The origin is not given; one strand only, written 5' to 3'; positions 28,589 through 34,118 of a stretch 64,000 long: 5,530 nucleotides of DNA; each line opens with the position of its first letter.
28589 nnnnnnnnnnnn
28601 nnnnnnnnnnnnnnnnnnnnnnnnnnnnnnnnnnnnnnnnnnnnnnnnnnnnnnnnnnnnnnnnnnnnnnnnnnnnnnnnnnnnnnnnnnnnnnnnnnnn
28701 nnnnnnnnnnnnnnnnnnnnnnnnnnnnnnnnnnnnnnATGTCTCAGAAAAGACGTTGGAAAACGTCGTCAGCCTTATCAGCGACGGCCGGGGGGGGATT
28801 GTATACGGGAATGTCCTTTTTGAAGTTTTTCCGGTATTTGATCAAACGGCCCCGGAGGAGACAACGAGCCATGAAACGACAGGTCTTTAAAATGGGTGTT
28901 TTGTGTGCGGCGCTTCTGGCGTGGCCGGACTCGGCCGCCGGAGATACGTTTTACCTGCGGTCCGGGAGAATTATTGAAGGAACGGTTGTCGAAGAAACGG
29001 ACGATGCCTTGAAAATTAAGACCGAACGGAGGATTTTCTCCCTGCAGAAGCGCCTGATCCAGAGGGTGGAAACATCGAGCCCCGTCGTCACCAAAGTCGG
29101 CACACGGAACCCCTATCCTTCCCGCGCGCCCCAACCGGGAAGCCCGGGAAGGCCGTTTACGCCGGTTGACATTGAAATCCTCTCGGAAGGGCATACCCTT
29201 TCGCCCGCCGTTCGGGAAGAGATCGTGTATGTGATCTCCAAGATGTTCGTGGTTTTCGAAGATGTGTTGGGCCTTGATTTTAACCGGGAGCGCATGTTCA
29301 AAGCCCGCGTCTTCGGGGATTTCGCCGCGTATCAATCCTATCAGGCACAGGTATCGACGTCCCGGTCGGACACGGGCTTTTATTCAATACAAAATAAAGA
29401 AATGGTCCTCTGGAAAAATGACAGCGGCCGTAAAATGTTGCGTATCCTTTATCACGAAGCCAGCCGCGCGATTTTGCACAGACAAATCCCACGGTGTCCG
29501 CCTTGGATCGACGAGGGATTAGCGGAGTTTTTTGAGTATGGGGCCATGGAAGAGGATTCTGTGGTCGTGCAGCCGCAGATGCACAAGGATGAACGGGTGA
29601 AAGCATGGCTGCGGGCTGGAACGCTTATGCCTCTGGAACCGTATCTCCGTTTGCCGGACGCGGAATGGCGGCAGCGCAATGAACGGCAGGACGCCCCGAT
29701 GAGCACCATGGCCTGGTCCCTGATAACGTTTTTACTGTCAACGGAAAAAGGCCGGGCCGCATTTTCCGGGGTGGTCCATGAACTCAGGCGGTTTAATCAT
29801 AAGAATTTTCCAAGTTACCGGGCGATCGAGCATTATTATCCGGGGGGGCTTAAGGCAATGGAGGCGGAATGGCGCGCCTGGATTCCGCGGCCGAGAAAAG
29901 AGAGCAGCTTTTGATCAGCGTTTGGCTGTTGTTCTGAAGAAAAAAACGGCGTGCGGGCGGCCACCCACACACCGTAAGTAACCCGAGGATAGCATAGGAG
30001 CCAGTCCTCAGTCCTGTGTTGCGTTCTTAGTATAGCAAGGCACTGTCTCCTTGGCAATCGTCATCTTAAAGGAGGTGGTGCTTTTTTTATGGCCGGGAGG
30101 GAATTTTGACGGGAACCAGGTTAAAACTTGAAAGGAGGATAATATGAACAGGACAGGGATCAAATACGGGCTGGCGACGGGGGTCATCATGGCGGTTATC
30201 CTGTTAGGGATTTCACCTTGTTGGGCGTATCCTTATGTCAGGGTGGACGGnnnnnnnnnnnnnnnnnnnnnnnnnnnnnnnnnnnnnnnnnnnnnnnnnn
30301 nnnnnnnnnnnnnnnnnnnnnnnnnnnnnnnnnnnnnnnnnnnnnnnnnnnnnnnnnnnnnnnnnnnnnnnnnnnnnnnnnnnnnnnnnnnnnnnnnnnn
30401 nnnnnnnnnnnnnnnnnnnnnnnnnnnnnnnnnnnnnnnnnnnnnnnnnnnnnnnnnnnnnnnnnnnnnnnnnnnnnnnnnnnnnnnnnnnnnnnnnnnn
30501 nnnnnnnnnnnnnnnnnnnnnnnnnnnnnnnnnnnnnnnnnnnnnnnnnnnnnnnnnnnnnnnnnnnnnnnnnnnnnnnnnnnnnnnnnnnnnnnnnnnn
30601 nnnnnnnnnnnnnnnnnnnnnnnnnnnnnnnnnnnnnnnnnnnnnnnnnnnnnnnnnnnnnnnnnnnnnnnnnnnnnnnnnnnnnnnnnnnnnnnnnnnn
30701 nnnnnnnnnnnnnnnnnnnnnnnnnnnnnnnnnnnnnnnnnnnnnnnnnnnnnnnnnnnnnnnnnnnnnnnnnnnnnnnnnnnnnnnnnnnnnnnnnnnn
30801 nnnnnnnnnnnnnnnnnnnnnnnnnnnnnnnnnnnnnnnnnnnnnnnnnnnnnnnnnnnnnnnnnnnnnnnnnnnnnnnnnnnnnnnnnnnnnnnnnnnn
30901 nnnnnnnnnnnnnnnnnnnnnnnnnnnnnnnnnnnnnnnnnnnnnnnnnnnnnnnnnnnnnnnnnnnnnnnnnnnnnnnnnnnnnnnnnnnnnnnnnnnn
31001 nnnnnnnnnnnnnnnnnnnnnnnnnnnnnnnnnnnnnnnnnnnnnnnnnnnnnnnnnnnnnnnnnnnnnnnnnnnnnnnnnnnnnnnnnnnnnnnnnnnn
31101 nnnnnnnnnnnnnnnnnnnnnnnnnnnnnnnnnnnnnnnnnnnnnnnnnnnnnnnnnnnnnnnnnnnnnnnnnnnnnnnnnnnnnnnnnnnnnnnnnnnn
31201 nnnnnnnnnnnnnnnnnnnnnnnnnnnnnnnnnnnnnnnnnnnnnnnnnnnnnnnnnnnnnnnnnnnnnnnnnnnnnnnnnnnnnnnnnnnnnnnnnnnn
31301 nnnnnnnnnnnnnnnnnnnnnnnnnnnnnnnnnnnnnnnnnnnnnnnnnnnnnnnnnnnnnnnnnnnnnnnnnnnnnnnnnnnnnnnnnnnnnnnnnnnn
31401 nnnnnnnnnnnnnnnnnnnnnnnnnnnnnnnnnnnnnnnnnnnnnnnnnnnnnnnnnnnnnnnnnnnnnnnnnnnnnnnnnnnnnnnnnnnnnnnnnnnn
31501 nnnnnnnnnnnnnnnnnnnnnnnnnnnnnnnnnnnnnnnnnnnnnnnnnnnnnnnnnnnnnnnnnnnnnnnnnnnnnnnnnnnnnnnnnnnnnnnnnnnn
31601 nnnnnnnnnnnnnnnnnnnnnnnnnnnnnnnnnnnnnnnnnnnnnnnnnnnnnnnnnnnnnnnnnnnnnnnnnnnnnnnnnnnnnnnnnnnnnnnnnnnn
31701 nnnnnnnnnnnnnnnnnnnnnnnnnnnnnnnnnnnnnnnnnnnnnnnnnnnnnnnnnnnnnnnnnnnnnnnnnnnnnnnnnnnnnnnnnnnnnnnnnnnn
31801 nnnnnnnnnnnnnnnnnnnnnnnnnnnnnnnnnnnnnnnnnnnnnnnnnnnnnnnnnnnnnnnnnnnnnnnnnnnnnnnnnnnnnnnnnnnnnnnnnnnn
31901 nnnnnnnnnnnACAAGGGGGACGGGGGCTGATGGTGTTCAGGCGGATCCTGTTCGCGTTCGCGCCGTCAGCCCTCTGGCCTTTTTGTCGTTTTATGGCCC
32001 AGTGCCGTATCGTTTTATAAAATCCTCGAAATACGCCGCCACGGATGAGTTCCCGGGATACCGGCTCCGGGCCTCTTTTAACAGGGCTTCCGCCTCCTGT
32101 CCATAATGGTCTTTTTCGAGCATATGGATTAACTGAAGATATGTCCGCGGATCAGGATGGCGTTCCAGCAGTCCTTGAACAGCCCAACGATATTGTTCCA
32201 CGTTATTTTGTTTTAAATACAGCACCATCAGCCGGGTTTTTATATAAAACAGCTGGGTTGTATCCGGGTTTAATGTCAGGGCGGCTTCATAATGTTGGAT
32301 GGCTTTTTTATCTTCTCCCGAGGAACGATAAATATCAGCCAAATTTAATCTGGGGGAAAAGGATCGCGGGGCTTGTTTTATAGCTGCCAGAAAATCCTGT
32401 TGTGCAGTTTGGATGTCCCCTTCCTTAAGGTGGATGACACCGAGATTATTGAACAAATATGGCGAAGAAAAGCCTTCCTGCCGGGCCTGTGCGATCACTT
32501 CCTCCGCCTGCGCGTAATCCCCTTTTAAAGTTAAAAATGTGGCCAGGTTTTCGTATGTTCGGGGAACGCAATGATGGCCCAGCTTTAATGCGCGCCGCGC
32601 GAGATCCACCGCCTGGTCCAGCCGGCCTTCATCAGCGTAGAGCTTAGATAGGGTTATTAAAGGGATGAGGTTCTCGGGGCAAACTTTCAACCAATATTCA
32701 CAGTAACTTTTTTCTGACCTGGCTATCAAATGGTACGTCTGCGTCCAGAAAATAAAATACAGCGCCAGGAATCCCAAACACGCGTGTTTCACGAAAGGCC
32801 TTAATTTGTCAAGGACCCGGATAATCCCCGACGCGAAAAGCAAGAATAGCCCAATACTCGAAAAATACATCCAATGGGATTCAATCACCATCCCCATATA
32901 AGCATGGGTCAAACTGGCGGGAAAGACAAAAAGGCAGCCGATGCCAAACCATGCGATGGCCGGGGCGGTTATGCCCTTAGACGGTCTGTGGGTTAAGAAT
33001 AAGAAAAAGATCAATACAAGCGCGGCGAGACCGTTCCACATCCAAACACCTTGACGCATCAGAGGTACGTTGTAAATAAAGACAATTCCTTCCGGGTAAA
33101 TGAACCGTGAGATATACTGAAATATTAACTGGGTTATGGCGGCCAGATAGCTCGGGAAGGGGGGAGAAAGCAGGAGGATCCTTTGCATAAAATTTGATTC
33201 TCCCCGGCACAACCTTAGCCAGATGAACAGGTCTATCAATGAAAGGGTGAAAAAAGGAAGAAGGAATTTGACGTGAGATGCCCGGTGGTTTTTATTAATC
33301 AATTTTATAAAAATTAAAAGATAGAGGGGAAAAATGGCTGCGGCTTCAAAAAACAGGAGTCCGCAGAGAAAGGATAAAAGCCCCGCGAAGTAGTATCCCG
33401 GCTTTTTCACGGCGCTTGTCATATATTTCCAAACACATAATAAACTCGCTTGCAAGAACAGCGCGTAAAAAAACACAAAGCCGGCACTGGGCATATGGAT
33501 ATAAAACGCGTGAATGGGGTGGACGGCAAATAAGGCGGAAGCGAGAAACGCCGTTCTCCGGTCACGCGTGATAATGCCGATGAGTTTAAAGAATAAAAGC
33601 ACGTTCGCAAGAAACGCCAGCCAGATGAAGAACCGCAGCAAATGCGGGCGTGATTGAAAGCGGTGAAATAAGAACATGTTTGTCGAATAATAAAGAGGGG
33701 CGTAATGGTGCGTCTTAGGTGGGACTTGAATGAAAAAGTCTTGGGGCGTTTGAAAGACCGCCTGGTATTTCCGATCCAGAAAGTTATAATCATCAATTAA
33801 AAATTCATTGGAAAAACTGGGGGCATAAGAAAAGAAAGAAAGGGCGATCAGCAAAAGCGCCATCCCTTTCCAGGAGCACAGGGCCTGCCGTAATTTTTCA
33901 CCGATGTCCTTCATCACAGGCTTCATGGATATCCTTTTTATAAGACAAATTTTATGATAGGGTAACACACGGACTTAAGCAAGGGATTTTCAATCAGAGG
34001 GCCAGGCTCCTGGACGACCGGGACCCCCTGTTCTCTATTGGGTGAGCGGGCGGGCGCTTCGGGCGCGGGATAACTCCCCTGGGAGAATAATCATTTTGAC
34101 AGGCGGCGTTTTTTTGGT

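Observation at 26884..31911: Second sub-locus: two more GH72-like paralogs bracketing a DUF1570-like putative peptidase, plus a single-copy Trp module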

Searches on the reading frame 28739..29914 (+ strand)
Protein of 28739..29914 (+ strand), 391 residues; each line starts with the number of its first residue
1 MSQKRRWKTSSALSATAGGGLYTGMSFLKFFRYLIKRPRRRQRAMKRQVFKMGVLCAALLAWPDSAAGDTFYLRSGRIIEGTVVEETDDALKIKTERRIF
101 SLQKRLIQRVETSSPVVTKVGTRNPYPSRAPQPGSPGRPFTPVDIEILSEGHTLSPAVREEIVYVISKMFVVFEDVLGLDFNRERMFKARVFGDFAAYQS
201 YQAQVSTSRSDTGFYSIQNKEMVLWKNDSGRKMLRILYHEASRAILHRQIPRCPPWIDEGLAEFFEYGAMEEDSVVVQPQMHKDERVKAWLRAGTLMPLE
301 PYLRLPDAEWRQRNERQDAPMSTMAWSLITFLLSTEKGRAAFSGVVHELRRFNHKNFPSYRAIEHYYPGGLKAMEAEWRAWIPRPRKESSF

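Call 5: search_protein_families(library=pfam, proteins=[window:28739-29914:+], max_evalue=0.1)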
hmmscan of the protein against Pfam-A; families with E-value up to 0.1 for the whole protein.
window:28739-29914:+ (391 aa): 2 families
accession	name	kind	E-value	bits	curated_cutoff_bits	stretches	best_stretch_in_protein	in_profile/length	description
PF07607.17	DUF1570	-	0.00062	20.5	22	1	246-337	19-112/129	Protein of unknown function (DUF1570)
PF04450.18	BSP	-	0.015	15.5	23.8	1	229-282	98-151/207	Peptidase of plants and bacteria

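Call 8: search_protein_families(library=ncbifam, proteins=[window:28739-29914:+], max_evalue=0.1)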
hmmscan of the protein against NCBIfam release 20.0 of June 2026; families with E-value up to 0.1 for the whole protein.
window:28739-29914:+ (391 aa): 5 families
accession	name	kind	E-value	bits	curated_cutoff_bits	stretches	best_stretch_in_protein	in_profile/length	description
NF047433.1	Lepto_7_Nterm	domain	5.7e-09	35.6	43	1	55-111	3-59/63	LA_0442/LA_0875 N-terminal domain-containing protein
NF041881.1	PTPDL_fam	equivalog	0.0014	17.8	200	1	58-95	2-39/339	PTPDL family protein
NF047624.1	LIC_13076_fam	equivalog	0.0038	17.1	110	1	68-110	166-212/214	LIC_13076 family protein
NF047503.1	LB_137_fam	subfamily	0.041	13.1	200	0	65-110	10-55/288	LB_137 family protein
NF047432.1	LA_3334_fam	equivalog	0.077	12.5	200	0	70-111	61-102/280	LA_3334 family protein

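Call 28: find_homologous_proteins(query=window:28871-29914:+, max_evalue=0.001)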
Query window:28871-29914:+ (347 aa): 6 proteins with E <= 0.001 among 1530 candidates.
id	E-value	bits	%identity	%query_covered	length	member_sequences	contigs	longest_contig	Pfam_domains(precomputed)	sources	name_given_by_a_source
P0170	2.4e-234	795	100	100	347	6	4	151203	-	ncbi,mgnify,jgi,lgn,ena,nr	ncbi:MAG TPA: hypothetical protein PLD92_09120 [Candidatus Omnitrophota bacterium]|mgnify:CR=1 FL=1|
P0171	1.6e-186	638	79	100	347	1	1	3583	-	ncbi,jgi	ncbi:MAG: DUF1570 domain-containing protein [Candidatus Omnitrophota bacterium]|jgi:hypothetical pro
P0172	6.8e-178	609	75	100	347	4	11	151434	PF07607.18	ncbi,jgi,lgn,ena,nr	ncbi:MAG TPA: DUF1570 domain-containing protein [Candidatus Omnitrophota bacterium]|nr:DUF1570 domai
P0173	6.4e-173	593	75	98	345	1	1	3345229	-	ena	-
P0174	1.4e-169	582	72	100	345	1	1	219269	PF07607.18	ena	-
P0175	1.1e-123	431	55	99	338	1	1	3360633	-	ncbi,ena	-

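Call 39: search_protein_families(library=pfam, proteins=[window:28871-29914:+], max_evalue=1)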
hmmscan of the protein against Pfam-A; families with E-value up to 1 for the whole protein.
window:28871-29914:+ (347 aa): 3 families
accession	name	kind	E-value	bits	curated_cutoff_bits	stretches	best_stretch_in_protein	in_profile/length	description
PF07607.17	DUF1570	-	0.0005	20.8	22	1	202-293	19-112/129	Protein of unknown function (DUF1570)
PF04450.18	BSP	-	0.013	15.8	23.8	1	185-238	98-151/207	Peptidase of plants and bacteria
PF01868.21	RNase_P-MRP_p29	-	0.28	11.6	27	1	35-61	26-53/84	Ribonuclease P/MRP, subunit p29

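Call 71: search_solved_structures(query=A1, max_evalue=10, show_alignments=2)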
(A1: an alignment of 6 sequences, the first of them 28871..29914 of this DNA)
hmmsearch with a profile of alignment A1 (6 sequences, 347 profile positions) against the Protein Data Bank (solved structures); distinct sequences matched with E-value up to 10: 1.
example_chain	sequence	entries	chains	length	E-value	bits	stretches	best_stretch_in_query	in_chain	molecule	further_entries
2z1d_A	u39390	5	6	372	1.6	10.7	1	48-127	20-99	Hydrogenase expression/formation protein hypD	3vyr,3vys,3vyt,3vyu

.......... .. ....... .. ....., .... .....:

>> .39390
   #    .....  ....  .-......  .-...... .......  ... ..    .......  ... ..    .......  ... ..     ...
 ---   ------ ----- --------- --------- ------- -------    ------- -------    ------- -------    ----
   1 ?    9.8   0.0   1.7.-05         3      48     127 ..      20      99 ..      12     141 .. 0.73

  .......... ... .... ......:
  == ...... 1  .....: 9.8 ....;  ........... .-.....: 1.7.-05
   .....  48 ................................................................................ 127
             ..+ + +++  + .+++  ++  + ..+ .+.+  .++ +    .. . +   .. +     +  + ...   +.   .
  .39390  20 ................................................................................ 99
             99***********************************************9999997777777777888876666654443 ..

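Call 72: search_protein_families(library=pfam, alignment_id=A1, max_evalue=0.01)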
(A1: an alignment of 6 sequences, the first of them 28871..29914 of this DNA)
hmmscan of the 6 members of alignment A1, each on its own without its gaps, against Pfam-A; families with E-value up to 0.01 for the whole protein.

A. member 1, window:28871-29914:+ (347 aa): 1 family
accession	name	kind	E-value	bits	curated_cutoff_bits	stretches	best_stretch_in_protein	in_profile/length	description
PF07607.17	DUF1570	-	0.0005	20.8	22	1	202-293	19-112/129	Protein of unknown function (DUF1570)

B. families by the number of members that match (of 6 scanned): 2 families
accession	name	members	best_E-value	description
PF07607.17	DUF1570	6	1.4e-06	Protein of unknown function (DUF1570)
PF20573.4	DUF6782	2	0.0029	Putative metallopeptidase family (DUF6782)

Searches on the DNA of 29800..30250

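Call 74: search_rna_families(source=window, start=29800, end=30250, threshold=evalue, max_evalue=1, show_alignments=2)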
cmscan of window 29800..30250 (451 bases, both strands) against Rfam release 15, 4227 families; matches with E-value up to 1: 1.
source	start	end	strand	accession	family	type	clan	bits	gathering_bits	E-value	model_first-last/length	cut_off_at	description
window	29935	29993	-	RF00236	ctRNA_pGA1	Gene; antisense;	-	17.9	45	0.43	1-79/79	no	ctRNA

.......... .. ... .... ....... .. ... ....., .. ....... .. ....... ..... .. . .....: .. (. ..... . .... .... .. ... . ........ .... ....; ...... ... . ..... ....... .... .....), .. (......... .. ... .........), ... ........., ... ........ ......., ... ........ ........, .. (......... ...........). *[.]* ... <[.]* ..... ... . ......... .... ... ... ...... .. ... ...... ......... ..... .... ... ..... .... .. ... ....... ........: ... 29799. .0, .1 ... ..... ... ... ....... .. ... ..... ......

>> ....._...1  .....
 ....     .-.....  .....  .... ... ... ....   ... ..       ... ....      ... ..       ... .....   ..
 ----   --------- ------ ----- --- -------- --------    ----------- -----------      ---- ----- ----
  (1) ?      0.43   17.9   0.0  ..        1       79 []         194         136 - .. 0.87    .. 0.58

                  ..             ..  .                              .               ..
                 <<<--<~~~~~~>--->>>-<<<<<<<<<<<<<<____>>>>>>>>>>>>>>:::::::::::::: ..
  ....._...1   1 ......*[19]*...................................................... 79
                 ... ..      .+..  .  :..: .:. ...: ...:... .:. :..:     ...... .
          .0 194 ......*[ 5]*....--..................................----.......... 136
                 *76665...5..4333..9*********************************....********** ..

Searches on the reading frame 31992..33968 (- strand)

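Call 5: search_protein_families(library=pfam, proteins=[window:31992-33968:-], max_evalue=0.1)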
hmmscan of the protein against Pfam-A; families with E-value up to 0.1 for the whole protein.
window:31992-33968:- (658 aa): 31 families (the best 25 are shown)
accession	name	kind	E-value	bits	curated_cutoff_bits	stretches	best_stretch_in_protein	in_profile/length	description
PF07719.23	TPR_2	-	3.5e-18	64.6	27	2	542-569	6-33/34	Tetratricopeptide repeat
PF13181.12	TPR_8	-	5.9e-16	57.6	25.7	2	541-569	5-33/34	Tetratricopeptide repeat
PF00515.34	TPR_1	-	1.2e-15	57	27.8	2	542-569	6-33/34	Tetratricopeptide repeat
PF13428.12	TPR_14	-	5.7e-15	54.8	23.5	2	540-574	4-38/44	Tetratricopeptide repeat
PF13424.12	TPR_12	-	2.2e-13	50.6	30.1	1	506-566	6-74/77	Tetratricopeptide repeat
PF13432.12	TPR_16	-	6.9e-13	49.2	32.7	2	509-569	3-63/65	Tetratricopeptide repeat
PF14559.12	TPR_19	-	1.6e-12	48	25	2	514-579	2-67/68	Tetratricopeptide repeat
PF13176.12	TPR_7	-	6.8e-11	41.8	27.9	1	541-570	3-32/36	Tetratricopeptide repeat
PF13431.12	TPR_17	-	9.1e-11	41.6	24.4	0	526-558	2-34/34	Tetratricopeptide repeat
PF13414.12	TPR_11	-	3.7e-08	33.3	26.8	1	545-575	2-32/42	TPR repeat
PF13374.12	TPR_10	-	9.6e-07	29.1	27.5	0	471-495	4-28/42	Tetratricopeptide repeat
PF07721.20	TPR_4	-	3e-05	24.6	27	0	437-459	4-26/26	Tetratricopeptide repeat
PF23914.1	TPR_CcmH_CycH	-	5.3e-05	23.5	42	0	438-532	54-150/158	Cytochrome c-type biogenesis protein H TPR domain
PF17874.7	TPR_MalT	-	0.00019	21.3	45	0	507-572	44-115/336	MalT-like TPR region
PF13429.12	TPR_15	-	0.0018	18.2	26.2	0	542-573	151-182/280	Tetratricopeptide repeat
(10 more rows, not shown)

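Call 8: search_protein_families(library=ncbifam, proteins=[window:31992-33968:-], max_evalue=0.1)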
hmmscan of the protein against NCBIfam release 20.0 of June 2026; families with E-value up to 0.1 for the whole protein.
window:31992-33968:- (658 aa): 28 families (the best 25 are shown)
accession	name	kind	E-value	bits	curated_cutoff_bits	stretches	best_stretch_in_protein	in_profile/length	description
TIGR02917.1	PEP_TPR_lipo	equivalog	1.5e-18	66.1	312.2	1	421-644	520-740/899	XrtA/PEP-CTERM system TPR-repeat protein PrsT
TIGR02521.1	type_IV_pilW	equivalog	3.4e-13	49.7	154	1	508-572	36-100/234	type IV pilus biogenesis/stability protein PilW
NF040959.1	MamA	equivalog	3.4e-11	43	200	2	441-574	44-176/204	magnetosome protein MamA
NF033758.1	gliding_GltE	equivalog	5.3e-11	42.1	225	2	504-627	121-242/411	adventurous gliding motility TPR repeat lipoprotein GltE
NF002725.1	PRK02603.1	equivalog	1.9e-08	34.5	143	2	542-574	77-109/173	photosystem I assembly protein Ycf3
NF033920.0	C39_PA2778_fam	equivalog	2.3e-08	33.8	150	2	509-568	196-255/255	PA2778 family cysteine peptidase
NF008757.0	PRK11788.1-5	equivalog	3.1e-08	33.2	363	1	438-646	111-321/388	lipopolysaccharide assembly protein LapB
TIGR03939.1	PGA_TPR_OMP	equivalog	2.3e-06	26.1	366.65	1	515-611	407-500/800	poly-beta-1,6 N-acetyl-D-glucosamine export porin PgaA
NF047371.1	FlcA_CTERM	equivalog_domain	3.9e-06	25.6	300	1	467-564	436-534/646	periplasmic flagellar collar protein FlcA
TIGR00990.1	3a0801s09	subfamily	9.1e-06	24.6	757.25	1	504-650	332-476/615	mitochondrial import receptor subunit TOM70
NF047558.1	TPR_END_plus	domain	2.2e-05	24.3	32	0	542-573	4-35/56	TPR end-of-group domain-containing protein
NF008755.0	PRK11788.1-3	equivalog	4.9e-05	22.8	430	1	513-647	190-322/388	lipopolysaccharide assembly protein LapB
NF033762.1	social_mot_Tgl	equivalog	5.7e-05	22.6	225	1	507-591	35-117/252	social motility TPR repeat lipoprotein Tgl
NF008756.0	PRK11788.1-4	equivalog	0.0001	21.5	474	1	513-640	190-315/389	lipopolysaccharide assembly protein LapB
NF047507.1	TPR_BatC_Lepto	exception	0.00012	21.7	175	1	504-571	59-130/214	TPR repeat-containing protein BatC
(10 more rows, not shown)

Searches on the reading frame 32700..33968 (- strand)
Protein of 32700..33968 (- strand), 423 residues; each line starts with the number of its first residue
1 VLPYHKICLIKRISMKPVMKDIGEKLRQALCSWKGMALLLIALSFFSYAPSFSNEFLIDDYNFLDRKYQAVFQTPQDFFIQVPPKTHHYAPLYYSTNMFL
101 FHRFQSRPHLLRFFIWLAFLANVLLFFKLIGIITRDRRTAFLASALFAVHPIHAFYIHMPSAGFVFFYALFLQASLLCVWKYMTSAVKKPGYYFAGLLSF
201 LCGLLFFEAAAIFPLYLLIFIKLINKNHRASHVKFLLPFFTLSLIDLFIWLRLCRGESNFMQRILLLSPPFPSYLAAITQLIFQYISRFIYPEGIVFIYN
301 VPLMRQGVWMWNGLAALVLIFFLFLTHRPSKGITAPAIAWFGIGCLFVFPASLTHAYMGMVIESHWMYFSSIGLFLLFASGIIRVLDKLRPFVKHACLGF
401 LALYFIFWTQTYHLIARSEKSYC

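Call 39: search_protein_families(library=pfam, proteins=[window:32700-33968:-], max_evalue=1)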
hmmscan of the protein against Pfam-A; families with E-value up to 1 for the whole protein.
window:32700-33968:- (423 aa): 2 families
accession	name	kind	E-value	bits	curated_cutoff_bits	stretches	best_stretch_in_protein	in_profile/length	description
PF09990.14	DUF2231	-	0.0011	19.4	26.4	1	150-261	2-103/139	Predicted membrane protein (DUF2231)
PF04995.19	CcmD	-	0.86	10.2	25.6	1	113-140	5-32/44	Heme exporter protein D (CcmD)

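Call 87: search_solved_structures(query=window:32700-33968:-, max_evalue=10)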
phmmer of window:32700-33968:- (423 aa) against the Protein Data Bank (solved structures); distinct sequences matched with E-value up to 10: 0.
